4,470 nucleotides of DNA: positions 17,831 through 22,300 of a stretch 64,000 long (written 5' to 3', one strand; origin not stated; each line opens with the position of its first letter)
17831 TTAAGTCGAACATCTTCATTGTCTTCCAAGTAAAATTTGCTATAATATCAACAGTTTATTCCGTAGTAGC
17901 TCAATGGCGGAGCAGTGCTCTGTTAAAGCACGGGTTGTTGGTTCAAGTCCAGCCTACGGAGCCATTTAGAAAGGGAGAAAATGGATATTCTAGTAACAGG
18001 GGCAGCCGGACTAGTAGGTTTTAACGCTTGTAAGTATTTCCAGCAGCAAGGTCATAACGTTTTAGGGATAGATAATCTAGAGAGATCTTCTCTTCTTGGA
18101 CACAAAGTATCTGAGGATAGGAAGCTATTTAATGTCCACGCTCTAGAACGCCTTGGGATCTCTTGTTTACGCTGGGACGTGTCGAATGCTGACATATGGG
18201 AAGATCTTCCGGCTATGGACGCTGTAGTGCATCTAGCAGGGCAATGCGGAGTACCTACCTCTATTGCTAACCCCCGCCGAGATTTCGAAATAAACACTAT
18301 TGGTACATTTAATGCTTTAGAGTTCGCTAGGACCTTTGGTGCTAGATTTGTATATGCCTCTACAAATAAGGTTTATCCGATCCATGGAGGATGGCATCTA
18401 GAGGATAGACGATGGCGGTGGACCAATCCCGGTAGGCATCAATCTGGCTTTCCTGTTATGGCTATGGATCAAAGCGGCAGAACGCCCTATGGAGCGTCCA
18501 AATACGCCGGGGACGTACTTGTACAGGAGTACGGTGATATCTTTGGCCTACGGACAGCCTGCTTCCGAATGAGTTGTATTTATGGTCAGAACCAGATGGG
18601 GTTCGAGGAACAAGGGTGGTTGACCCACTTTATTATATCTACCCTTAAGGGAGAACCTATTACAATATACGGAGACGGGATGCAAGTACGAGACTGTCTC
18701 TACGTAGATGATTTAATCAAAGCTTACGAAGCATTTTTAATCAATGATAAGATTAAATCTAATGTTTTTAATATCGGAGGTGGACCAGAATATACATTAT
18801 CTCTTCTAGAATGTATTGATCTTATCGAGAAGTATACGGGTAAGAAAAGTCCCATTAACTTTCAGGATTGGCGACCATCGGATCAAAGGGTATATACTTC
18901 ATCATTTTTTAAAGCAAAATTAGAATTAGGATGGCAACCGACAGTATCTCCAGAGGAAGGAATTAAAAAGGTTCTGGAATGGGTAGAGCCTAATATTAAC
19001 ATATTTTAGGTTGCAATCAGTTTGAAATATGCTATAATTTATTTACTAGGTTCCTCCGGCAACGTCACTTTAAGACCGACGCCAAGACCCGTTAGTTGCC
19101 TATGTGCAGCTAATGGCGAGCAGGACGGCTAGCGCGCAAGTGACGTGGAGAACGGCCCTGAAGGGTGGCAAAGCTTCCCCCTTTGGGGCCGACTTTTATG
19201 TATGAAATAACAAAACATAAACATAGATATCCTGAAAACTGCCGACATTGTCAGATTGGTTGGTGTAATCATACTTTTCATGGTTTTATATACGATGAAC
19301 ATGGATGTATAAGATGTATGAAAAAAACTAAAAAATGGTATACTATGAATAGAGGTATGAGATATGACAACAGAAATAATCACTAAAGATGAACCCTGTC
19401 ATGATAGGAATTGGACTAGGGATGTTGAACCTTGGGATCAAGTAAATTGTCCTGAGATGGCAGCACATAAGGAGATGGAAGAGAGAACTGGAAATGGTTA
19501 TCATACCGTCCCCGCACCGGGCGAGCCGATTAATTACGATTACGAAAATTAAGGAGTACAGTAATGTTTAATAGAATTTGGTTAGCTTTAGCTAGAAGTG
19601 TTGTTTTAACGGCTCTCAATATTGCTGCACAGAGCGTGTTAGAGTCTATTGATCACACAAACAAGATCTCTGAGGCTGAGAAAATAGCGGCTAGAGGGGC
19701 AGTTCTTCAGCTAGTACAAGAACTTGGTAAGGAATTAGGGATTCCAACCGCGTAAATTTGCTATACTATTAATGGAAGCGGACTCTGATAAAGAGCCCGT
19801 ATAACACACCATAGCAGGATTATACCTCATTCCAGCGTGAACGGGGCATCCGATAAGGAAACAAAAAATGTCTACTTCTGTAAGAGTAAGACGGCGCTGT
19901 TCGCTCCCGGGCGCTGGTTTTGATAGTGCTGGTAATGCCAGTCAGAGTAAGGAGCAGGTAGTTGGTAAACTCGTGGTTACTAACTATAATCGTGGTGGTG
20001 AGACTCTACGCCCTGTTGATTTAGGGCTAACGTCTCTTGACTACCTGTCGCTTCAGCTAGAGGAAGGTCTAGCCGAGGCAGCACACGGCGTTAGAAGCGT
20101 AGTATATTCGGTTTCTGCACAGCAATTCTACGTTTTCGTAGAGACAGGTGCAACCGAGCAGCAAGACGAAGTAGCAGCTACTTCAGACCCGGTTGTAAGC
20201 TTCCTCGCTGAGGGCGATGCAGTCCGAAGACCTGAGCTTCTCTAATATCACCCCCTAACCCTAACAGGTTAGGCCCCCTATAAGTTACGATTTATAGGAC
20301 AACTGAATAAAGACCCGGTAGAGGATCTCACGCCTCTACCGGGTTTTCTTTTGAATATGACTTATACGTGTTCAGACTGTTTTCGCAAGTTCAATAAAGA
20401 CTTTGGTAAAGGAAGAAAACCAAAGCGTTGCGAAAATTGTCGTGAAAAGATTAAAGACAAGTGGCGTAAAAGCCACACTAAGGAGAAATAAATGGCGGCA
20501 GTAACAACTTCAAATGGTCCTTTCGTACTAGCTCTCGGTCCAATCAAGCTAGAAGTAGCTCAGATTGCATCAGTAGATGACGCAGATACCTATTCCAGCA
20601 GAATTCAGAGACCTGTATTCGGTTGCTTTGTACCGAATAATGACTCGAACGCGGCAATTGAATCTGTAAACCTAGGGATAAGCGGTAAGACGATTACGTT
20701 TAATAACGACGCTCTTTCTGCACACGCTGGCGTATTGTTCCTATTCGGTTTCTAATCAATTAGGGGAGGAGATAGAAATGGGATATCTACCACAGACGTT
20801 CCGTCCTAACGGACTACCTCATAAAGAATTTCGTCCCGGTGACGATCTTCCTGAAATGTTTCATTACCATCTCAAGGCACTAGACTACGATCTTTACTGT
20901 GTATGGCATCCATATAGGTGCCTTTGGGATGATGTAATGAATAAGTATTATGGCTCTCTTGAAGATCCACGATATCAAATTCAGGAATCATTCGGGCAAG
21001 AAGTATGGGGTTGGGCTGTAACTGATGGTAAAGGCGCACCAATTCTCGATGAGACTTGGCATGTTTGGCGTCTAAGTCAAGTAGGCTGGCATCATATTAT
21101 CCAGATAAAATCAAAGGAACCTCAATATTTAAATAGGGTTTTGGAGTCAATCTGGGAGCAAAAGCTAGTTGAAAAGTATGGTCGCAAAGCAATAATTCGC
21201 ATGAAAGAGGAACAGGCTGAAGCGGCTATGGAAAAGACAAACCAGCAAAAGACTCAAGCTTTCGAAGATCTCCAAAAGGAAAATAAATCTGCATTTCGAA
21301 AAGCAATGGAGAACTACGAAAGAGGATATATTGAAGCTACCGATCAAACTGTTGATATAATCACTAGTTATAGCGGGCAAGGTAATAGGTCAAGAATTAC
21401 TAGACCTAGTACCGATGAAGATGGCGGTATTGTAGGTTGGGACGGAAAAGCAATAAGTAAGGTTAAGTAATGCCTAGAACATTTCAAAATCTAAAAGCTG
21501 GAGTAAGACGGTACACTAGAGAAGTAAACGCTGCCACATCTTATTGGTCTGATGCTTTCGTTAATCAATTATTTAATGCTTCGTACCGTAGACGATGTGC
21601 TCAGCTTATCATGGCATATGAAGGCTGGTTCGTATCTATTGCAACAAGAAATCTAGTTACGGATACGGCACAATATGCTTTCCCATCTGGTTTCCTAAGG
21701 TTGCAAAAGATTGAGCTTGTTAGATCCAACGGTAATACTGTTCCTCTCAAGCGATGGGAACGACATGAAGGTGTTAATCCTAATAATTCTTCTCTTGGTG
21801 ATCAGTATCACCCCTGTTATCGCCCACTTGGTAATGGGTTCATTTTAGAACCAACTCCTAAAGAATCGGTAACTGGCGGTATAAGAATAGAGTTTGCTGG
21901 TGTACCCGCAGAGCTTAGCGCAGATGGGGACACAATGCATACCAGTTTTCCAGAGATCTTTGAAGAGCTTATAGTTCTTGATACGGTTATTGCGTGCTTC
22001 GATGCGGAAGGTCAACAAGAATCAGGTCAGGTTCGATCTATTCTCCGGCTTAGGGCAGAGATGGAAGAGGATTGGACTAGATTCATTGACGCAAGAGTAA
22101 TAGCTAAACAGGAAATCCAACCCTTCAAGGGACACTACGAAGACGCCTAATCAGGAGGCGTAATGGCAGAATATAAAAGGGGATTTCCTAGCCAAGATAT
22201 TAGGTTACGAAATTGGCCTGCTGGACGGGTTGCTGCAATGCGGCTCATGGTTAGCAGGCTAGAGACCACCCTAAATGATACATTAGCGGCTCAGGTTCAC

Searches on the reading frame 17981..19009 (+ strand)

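Call 22: search_protein_families(library=phrogs, proteins=[window:17981-19009:+], max_evalue=0.001)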
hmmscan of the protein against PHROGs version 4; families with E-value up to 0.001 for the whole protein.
window:17981-19009:+ (342 aa): 1 family
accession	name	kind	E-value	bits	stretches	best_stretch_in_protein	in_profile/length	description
phrog_540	-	DNA, RNA and nucleotide metabolism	3.6e-58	198.5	1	1-338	293-597/715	nucleotide-sugar epimerase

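Call 27: search_protein_families(library=pfam, proteins=[window:17981-19009:+], max_evalue=0.01)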
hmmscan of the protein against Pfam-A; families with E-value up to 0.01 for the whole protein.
window:17981-19009:+ (342 aa): 6 families
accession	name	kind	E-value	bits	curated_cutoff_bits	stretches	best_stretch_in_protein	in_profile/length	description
PF01370.27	Epimerase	-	8.1e-47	160.1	20.9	1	3-266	1-240/240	NAD dependent epimerase/dehydratase family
PF16363.11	GDP_Man_Dehyd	-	1.4e-36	127.1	27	2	166-330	149-331/332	GDP-mannose 4,6 dehydratase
PF07993.18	NAD_binding_4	-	1.2e-11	44.7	20.1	1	77-247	87-256/258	Male sterility protein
PF04321.23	RmlD_sub_bind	-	6.1e-11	42.4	27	1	1-208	1-159/287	RmlD substrate binding domain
PF01073.25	3Beta_HSD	-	1.3e-06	28.2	22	1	4-247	1-223/280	3-beta hydroxysteroid dehydrogenase/isomerase family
PF02719.21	Polysacc_synt_2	-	3.7e-06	26.8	20.2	1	3-131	1-131/293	Polysaccharide biosynthesis protein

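Call 38: search_protein_families(library=ncbifam, proteins=[window:17981-19009:+], max_evalue=0.001)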
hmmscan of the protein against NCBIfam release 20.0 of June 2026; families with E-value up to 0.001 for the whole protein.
window:17981-19009:+ (342 aa): 24 families
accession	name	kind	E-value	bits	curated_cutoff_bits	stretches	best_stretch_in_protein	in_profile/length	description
TIGR01181.1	dTDP_gluc_dehyt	equivalog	2e-41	142.1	365.1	1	3-338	2-314/321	dTDP-glucose 4,6-dehydratase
TIGR01179.1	galE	equivalog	1.2e-30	106.5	262.3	1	3-337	2-327/332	UDP-glucose 4-epimerase GalE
NF007490.0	PRK10084.1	subfamily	2.3e-29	102.5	649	1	1-338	1-337/361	dTDP-glucose 4,6-dehydratase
NF007582.0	PRK10217.1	equivalog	2e-25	89.7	698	1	2-336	3-332/355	dTDP-glucose 4,6-dehydratase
TIGR04180.1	EDH_00030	hypoth_equivalog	2.6e-18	66.1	475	2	165-320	140-294/297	NAD-dependent 4,6-dehydratase LegB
TIGR02197.1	heptose_epim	equivalog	1e-15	57.7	274.6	1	3-335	1-313/316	ADP-glyceromanno-heptose 6-epimerase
NF007956.0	PRK10675.1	subfamily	1.4e-15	57.2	394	2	1-132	1-128/338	UDP-glucose 4-epimerase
NF011728.1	PRK15181.1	equivalog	3.3e-15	56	760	1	4-335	19-337/348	Vi polysaccharide biosynthesis UDP-N-acetylglucosaminuronic acid C-4 epimerase TviC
TIGR02622.1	CDP_4_6_dhtase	equivalog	1.7e-13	50.5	278.45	1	3-336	7-331/352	CDP-glucose 4,6-dehydratase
NF042422.1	oxyalk_red_OleD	equivalog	3.2e-11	43.2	580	1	1-135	1-115/329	2-alkyl-3-oxoalkanoate reductase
NF047922.1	GDPFucSynFcl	equivalog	1.3e-10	41.3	500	1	169-335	133-301/308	GDP-L-fucose synthase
TIGR01746.1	Thioester-redct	subfamily_domain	1.4e-09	37.6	213.35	1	55-300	72-295/371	thioester reductase domain-containing protein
TIGR01214.1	rmlD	equivalog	1.7e-09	37.2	224.05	1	3-206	2-156/285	dTDP-4-dehydrorhamnose reductase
NF041015.1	UDPsulfquin_syn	equivalog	1.1e-08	34.5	575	1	1-100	1-111/384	UDP-sulfoquinovose synthase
NF008872.0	PRK11908.1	equivalog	1.3e-08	34.3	294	1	3-283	4-268/349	bifunctional UDP-4-keto-pentose/UDP-xylose synthase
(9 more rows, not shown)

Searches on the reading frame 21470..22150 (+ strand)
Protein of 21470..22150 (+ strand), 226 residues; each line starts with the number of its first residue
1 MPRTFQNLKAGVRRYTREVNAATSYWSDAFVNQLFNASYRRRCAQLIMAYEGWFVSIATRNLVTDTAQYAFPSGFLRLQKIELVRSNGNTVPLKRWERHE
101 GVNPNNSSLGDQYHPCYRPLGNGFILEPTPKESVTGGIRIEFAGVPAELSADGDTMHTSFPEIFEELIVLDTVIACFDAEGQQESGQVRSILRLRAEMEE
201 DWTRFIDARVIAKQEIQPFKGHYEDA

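Call 27: search_protein_families(library=pfam, proteins=[window:21470-22150:+], max_evalue=0.01)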
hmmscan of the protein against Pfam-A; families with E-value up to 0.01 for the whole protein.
window:21470-22150:+ (226 aa): 1 family
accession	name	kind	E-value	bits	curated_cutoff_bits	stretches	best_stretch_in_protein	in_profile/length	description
PF24175.2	SU10_adaptor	-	2.5e-14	54.6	27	1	4-187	2-165/194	SU10 adaptor protein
